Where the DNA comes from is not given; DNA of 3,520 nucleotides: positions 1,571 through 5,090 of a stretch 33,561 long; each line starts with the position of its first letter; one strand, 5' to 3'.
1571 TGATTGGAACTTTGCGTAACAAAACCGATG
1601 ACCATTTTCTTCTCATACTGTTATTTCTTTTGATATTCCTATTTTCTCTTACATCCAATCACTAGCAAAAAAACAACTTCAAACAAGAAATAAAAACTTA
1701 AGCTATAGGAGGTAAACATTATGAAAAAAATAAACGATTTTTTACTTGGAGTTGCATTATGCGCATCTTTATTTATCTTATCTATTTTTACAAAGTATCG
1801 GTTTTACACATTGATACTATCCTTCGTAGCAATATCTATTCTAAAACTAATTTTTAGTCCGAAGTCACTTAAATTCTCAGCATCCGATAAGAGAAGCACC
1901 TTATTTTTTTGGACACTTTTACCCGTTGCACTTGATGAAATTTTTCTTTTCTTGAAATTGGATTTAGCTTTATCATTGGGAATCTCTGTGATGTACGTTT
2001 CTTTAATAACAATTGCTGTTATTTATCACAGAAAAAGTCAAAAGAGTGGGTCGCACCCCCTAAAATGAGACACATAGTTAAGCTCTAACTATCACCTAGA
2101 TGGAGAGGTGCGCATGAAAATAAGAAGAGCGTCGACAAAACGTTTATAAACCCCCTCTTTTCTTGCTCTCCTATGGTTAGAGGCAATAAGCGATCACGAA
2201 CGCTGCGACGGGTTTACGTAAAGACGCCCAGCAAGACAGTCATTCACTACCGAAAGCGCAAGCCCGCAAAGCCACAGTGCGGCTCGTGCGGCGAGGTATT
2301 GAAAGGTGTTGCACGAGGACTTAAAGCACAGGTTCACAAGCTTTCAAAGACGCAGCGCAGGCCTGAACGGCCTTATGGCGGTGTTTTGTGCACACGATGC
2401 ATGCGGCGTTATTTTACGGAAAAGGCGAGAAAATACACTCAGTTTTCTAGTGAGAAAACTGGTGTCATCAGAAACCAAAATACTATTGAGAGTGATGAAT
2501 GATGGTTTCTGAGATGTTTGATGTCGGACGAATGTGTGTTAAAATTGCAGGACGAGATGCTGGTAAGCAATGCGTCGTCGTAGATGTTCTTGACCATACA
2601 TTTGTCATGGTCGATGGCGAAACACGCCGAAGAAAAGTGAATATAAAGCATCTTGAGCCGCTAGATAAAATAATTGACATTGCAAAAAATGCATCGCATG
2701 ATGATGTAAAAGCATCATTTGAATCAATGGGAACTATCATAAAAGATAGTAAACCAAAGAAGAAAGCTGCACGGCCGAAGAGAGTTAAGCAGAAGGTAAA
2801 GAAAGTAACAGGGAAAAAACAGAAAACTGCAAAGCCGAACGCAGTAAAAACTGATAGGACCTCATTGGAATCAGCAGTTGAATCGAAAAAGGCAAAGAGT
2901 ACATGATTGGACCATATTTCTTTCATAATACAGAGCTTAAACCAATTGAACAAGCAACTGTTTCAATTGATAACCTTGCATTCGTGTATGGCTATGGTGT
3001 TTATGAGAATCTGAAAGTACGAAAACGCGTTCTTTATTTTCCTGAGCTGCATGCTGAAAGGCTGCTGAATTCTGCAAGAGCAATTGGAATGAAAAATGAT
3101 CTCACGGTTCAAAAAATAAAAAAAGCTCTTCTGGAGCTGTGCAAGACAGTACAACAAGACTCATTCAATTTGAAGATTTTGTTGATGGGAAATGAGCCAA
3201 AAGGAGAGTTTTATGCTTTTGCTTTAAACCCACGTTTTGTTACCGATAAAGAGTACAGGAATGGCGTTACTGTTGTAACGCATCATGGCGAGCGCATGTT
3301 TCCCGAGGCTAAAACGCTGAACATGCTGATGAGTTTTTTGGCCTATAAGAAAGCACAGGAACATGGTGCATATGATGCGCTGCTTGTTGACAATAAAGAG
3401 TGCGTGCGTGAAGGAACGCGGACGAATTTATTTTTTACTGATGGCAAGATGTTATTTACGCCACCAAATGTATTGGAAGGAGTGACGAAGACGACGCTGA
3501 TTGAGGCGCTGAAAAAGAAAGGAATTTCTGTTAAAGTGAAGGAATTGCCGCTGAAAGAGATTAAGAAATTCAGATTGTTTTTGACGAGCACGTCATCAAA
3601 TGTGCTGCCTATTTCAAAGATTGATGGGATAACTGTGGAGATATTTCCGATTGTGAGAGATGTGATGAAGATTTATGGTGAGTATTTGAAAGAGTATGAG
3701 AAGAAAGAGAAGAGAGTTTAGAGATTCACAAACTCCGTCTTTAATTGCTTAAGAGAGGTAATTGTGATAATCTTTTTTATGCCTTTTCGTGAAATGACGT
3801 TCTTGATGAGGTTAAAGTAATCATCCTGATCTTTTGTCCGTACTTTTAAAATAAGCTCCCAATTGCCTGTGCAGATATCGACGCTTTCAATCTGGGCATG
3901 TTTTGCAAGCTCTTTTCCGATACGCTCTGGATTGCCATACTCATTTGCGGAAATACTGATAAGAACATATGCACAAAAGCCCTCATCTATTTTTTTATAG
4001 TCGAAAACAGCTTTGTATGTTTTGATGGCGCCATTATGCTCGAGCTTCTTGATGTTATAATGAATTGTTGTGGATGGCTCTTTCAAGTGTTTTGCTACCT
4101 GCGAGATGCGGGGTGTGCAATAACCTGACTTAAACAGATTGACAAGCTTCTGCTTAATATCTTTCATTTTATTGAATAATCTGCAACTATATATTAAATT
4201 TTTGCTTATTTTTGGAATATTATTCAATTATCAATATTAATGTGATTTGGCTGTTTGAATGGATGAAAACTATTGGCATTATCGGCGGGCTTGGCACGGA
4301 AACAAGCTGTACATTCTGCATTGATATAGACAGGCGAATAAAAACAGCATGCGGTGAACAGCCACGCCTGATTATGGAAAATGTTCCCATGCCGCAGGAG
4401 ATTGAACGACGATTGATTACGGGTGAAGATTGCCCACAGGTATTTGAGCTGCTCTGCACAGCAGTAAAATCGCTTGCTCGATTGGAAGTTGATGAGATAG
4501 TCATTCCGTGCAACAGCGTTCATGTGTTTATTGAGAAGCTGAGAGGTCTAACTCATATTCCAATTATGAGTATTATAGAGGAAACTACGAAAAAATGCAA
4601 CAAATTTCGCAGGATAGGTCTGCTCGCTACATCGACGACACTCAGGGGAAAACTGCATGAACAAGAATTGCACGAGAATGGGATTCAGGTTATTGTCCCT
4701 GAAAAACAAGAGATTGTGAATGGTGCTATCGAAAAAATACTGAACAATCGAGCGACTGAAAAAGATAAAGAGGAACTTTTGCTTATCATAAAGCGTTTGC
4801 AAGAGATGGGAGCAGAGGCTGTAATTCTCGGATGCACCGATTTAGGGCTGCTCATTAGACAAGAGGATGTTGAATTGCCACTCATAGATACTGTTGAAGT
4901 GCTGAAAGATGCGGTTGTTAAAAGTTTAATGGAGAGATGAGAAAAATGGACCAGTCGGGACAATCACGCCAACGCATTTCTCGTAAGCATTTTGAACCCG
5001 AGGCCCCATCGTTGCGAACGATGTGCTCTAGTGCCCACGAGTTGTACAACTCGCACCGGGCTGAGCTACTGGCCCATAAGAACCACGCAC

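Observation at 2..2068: RHS-core polymorphic toxin with an unrecognised membrane-helix-containing tip and two small membrane-protein immunity candidates, in an archaeal context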

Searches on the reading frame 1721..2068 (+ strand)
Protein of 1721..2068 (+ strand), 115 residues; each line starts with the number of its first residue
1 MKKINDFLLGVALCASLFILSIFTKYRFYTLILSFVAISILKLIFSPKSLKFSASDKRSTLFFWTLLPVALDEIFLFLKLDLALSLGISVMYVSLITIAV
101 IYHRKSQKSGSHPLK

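Call 9: search_protein_families(library=pfam, proteins=[window:1721-2068:+], max_evalue=0.01)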
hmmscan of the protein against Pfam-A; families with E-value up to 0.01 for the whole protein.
window:1721-2068:+ (115 aa): 0 families

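Call 10: search_protein_families(library=ncbifam, proteins=[window:1721-2068:+], max_evalue=0.01)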
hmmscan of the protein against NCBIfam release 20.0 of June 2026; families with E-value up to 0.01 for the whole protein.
window:1721-2068:+ (115 aa): 0 families

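Call 11: find_encoding_contigs(protein=window:1721-2068:+, flank=10000, max_places=6)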
Protein window:1721-2068:+ (115 aa): 9 contigs read that carry it; 6 places shown.
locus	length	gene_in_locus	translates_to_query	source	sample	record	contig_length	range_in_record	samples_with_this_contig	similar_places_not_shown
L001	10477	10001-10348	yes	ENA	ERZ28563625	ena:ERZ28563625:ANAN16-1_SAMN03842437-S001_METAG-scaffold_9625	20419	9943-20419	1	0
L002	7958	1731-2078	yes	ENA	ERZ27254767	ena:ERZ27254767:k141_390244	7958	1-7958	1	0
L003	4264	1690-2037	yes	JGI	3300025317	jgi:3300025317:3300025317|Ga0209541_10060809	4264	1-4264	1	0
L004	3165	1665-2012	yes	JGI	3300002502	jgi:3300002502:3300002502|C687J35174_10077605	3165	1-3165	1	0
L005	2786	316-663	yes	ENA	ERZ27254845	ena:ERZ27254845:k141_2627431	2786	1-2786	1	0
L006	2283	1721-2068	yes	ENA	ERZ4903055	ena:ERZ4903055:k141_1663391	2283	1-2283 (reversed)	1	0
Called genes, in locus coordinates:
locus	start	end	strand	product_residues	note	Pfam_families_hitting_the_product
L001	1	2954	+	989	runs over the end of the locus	PF05593:RHS_repeat (faint), PF20041:DUF6443 (faint), PF25023:TEN_YD-shell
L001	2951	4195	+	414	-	PF25023:TEN_YD-shell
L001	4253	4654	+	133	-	-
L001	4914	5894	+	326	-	PF25023:TEN_YD-shell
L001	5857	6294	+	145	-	-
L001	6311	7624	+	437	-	PF25023:TEN_YD-shell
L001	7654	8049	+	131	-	-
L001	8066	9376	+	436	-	PF25023:TEN_YD-shell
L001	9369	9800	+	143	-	-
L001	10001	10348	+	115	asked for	-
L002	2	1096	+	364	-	PF25023:TEN_YD-shell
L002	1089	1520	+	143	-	-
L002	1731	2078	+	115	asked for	-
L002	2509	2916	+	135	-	PF00467:KOW (weak)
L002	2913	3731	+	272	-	PF01063:Aminotran_4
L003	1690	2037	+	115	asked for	-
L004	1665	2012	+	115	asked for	-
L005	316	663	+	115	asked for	-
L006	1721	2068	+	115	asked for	-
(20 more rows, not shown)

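Call 17: search_protein_families(library=pfam, proteins=[L001:33-2954:+, L001:2951-4195:+, L001:4253-4654:+, L001:4878-5894:+, L001:5857-6294:+, L001:6311-7624:+, L001:7654-8049:+, L001:8066-9376:+], max_evalue=0.05)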
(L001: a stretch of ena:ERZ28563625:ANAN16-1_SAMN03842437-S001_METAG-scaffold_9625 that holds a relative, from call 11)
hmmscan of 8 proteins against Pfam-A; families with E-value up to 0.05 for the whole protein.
L001:33-2954:+ (973 aa): 4 families
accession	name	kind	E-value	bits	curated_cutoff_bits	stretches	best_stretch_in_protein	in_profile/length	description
PF05593.20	RHS_repeat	-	4.4e-31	107.1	22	5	144-173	7-38/38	RHS Repeat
PF20041.5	DUF6443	-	2.4e-06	28.2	27.8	1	85-156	16-89/137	Domain of unknown function (DUF6443)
PF00801.26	PKD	-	5.5e-05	23.5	23.5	1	546-602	23-67/80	PKD domain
PF18911.6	PKD_4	-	0.0041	17.6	27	1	529-601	8-69/85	PKD domain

L001:2951-4195:+ (414 aa): 0 families

L001:4253-4654:+ (133 aa): 0 families

L001:4878-5894:+ (338 aa): 1 family
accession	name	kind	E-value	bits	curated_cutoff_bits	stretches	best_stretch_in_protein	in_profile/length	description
PF13482.12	RNase_H_2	-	0.0093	16.4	22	0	168-215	91-139/165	RNase_H superfamily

L001:5857-6294:+ (145 aa): 0 families

L001:6311-7624:+ (437 aa): 1 family
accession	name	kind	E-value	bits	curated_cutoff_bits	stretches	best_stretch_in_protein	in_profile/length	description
PF03527.20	RHS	-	0.0028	17.9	27.9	1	138-170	3-35/38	RHS protein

L001:7654-8049:+ (131 aa): 0 families

L001:8066-9376:+ (436 aa): 2 families
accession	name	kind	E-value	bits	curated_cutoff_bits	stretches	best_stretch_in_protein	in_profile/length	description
PF25023.1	TEN_YD-shell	-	0.00034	19.2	50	1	119-234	769-892/909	Teneurin YD-shell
PF03527.20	RHS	-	0.0057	16.9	27.9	1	138-170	3-35/38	RHS protein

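Call 39: find_related_loci(query=A1, collection=genome_contigs, flank=6000)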
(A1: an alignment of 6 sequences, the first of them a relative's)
Query A1 (436 aa) in genome_contigs; peptide patterns used: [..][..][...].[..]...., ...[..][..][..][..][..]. (x = any residue, [..] = any of these).
130 stretches matched a pattern; 84 encode a relative of the query (tblastn E <= 1e-3); the best 80 are kept; 76 distinct loci.
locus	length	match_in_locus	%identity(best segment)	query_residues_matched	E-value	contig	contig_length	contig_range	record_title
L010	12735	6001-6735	58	16-270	1e-95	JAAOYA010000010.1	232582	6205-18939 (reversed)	Candidatus Woesearchaeota archaeon isolate DPANNHV_H1.bin.22 k83_1641148, whole genome shotgun sequence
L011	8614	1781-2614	55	32-292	2e-94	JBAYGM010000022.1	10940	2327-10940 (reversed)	MAG: Candidatus Gracilibacteria bacterium isolate SO_2016_GW1_125 scaffold10867_OW334_2016, whole genome shotgun sequenc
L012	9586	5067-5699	66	31-241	4e-93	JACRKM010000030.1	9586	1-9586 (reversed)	MAG: Candidatus Woesearchaeota archaeon isolate NC_groundwater_1855_Pr3_B-0.1um_47_8 SR-2_scaffold_141_498871, whole gen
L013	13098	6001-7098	46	30-403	1e-92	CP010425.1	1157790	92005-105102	Archaeon GW2011_AR15 chromosome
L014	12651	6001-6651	66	26-242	7e-93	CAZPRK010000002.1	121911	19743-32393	MAG TPA_asm: uncultured Methanosarcinales archaeon isolate SRP200020_co5_145 genome assembly, contig: NODE_179_length_12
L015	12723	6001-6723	58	31-273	2e-86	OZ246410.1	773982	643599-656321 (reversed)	MAG: uncultured Methanosarcinales archaeon isolate SRP193066_co2_46 genome assembly, chromosome: 1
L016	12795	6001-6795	55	12-281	9e-85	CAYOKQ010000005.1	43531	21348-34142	MAG TPA_asm: uncultured Methanosarcinales archaeon isolate binchicken_co125_1105 genome assembly, contig: NODE_1706_leng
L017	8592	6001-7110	41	23-429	2e-81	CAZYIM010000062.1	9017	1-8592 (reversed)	MAG TPA_asm: uncultured Methanosarcinales archaeon isolate SRP077602_co2_322 genome assembly, contig: NODE_11549_length_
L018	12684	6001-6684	60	6-233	3e-81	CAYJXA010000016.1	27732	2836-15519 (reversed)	MAG TPA_asm: uncultured Methanosarcinales archaeon isolate ERP125453_co1_488 genome assembly, contig: NODE_1478_length_2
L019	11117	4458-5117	56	23-242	8e-81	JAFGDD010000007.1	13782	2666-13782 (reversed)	MAG: Candidatus Woesearchaeota archaeon isolate Zod_Metabat.1155 k87_3157374, whole genome shotgun sequence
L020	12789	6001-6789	50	12-285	2e-79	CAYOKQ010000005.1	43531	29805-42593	MAG TPA_asm: uncultured Methanosarcinales archaeon isolate binchicken_co125_1105 genome assembly, contig: NODE_1706_leng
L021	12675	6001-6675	58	31-253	9e-77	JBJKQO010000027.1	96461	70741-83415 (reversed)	MAG: Candidatus Woesearchaeota archaeon isolate Bin_36 S1Ck127_1410030_flag_0_multi_8.9992_len_96461, whole genome shotg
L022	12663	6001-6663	55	22-241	2e-76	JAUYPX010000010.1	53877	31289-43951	MAG: Nanoarchaeota archaeon isolate C4_metabat.bin.63 C4_k141_373395, whole genome shotgun sequence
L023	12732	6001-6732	53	20-267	1e-75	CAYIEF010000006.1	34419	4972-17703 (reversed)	MAG TPA_asm: uncultured Methanosarcinales archaeon isolate ERP119705_co19_172 genome assembly, contig: NODE_862_length_3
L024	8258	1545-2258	53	26-266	4e-75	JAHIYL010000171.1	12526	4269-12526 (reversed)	MAG: Nanoarchaeota archaeon isolate Modern_marine.mb.116 Modern_marine.mb.116_k141_1441988, whole genome shotgun sequenc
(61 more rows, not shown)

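Call 51: search_protein_families(library=pfam, proteins=[window:1721-2068:+, L001:7031-7621:+, L001:3656-4192:+], max_evalue=10)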
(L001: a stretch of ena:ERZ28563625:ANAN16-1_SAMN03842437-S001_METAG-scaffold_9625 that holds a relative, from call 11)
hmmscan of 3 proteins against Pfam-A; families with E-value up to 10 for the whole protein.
window:1721-2068:+ (115 aa): 1 family
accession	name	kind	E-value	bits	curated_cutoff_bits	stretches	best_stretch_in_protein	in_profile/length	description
PF05975.17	EcsB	-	0.01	15.2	30.7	1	11-109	112-210/383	Bacterial ABC transporter protein EcsB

L001:7031-7621:+ (197 aa): 1 family
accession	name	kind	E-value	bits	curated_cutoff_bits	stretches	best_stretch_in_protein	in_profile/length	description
PF12004.13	DAB2P_C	-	0.74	9.4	24.3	1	76-104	410-438/512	Disabled homolog 2-interacting protein, C-terminal domain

L001:3656-4192:+ (179 aa): 1 family
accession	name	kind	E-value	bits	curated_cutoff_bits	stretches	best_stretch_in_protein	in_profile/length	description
PF13141.11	DUF3979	-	0.15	12.8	25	1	60-128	9-73/115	Protein of unknown function (DUF3979)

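Call 62: search_protein_families(library=pfam, alignment_id=A4, max_evalue=0.001)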
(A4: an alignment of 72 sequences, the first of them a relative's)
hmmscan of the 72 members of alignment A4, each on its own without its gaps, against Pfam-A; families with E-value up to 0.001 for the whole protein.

A. member 1, L001:3656-4192:+ (179 aa): 0 families

B. families by the number of members that match (of 72 scanned): 4 families
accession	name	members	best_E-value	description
PF15607.11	Ntox44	1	4.3e-10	Bacterial toxin 44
PF20551.3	DUF6765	1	1.1e-07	Family of unknown function (DUF6765)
PF14449.11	PT-TG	1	2.9e-07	Pre-toxin TG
PF20193.3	DUF6556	1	0.00017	Family of unknown function (DUF6556)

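Call 79: find_homologous_proteins(query=window:1721-2068:+, max_evalue=0.01)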
Query window:1721-2068:+ (115 aa): 1 proteins with E <= 0.01 among 40 candidates.
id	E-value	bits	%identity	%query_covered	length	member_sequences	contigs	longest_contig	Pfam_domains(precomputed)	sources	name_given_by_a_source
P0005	1.6e-62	226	99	100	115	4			-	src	-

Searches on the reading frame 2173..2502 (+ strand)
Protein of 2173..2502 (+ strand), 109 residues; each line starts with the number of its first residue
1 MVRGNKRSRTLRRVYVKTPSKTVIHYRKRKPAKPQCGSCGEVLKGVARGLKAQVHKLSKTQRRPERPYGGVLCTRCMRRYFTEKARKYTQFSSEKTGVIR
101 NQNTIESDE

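Call 9: search_protein_families(library=pfam, proteins=[window:2173-2502:+], max_evalue=0.01)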
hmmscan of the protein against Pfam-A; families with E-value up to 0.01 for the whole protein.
window:2173-2502:+ (109 aa): 2 families
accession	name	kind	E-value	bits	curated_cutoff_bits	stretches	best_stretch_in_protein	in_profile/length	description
PF01199.23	Ribosomal_L34e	-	1.1e-20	74.1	27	1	7-83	14-91/94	Ribosomal protein L34e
PF11331.13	Zn_ribbon_12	-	0.0046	17.1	27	1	24-44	22-42/45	EDR4 zinc-ribbon domain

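Call 10: search_protein_families(library=ncbifam, proteins=[window:2173-2502:+], max_evalue=0.01)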
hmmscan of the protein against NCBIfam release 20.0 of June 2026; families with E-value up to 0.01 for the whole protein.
window:2173-2502:+ (109 aa): 1 family
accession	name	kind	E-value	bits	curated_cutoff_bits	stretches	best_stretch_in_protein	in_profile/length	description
NF003143.0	PRK04059.1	equivalog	1.1e-31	109.2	97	1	1-87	1-88/89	50S ribosomal protein L34e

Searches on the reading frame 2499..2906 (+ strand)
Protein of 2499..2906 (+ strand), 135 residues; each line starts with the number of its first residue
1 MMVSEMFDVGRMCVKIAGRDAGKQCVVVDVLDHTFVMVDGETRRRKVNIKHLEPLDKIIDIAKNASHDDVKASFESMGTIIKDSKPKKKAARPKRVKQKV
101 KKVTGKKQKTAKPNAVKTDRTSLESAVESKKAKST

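Call 9: search_protein_families(library=pfam, proteins=[window:2499-2906:+], max_evalue=0.01)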
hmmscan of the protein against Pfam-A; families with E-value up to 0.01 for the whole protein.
window:2499-2906:+ (135 aa): 1 family
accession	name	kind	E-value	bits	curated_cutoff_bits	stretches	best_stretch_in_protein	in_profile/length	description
PF00467.35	KOW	-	1.2e-06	28.5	22.3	1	9-39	1-32/32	KOW motif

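Call 10: search_protein_families(library=ncbifam, proteins=[window:2499-2906:+], max_evalue=0.01)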
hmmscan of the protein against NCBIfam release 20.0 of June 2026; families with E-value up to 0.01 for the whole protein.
window:2499-2906:+ (135 aa): 1 family
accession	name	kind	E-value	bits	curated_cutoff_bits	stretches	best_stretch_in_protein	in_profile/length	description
NF003320.0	PRK04333.1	equivalog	3.6e-30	104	87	1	6-80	3-78/88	50S ribosomal protein L14e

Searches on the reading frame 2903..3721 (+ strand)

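Call 9: search_protein_families(library=pfam, proteins=[window:2903-3721:+], max_evalue=0.01)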
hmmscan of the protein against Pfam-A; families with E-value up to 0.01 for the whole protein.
window:2903-3721:+ (272 aa): 1 family
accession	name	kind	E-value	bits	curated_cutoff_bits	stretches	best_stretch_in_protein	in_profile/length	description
PF01063.24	Aminotran_4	-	7e-38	131.1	28.5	1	32-240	1-223/223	Amino-transferase class IV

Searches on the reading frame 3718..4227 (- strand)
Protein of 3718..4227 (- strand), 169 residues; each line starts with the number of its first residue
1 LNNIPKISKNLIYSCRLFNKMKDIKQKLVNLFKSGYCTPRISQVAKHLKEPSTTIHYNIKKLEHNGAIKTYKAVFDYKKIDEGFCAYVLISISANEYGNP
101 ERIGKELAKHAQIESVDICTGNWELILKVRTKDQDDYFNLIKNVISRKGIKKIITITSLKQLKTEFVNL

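Call 9: search_protein_families(library=pfam, proteins=[window:3718-4227:-], max_evalue=0.01)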
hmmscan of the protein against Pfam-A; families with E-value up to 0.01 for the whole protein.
window:3718-4227:- (169 aa): 3 families
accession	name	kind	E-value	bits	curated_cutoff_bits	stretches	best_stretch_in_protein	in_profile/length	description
PF01037.27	AsnC_trans_reg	-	1.1e-08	35.3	25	1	88-160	1-72/73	Lrp/AsnC ligand binding domain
PF25787.1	HTH_SB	-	0.00056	20.1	43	1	22-66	9-50/53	Sleeping Beauty transposase HTH domain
PF12840.13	HTH_20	-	0.0034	17.8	27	1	42-69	22-49/51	Helix-turn-helix domain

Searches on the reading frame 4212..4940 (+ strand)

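Call 9: search_protein_families(library=pfam, proteins=[window:4212-4940:+], max_evalue=0.01)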
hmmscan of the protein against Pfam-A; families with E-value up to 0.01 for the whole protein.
window:4212-4940:+ (242 aa): 1 family
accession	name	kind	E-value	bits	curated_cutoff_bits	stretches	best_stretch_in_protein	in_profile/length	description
PF01177.27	Asp_Glu_race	-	1.6e-36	126.6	31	1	24-231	1-207/211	Asp/Glu/Hydantoin racemase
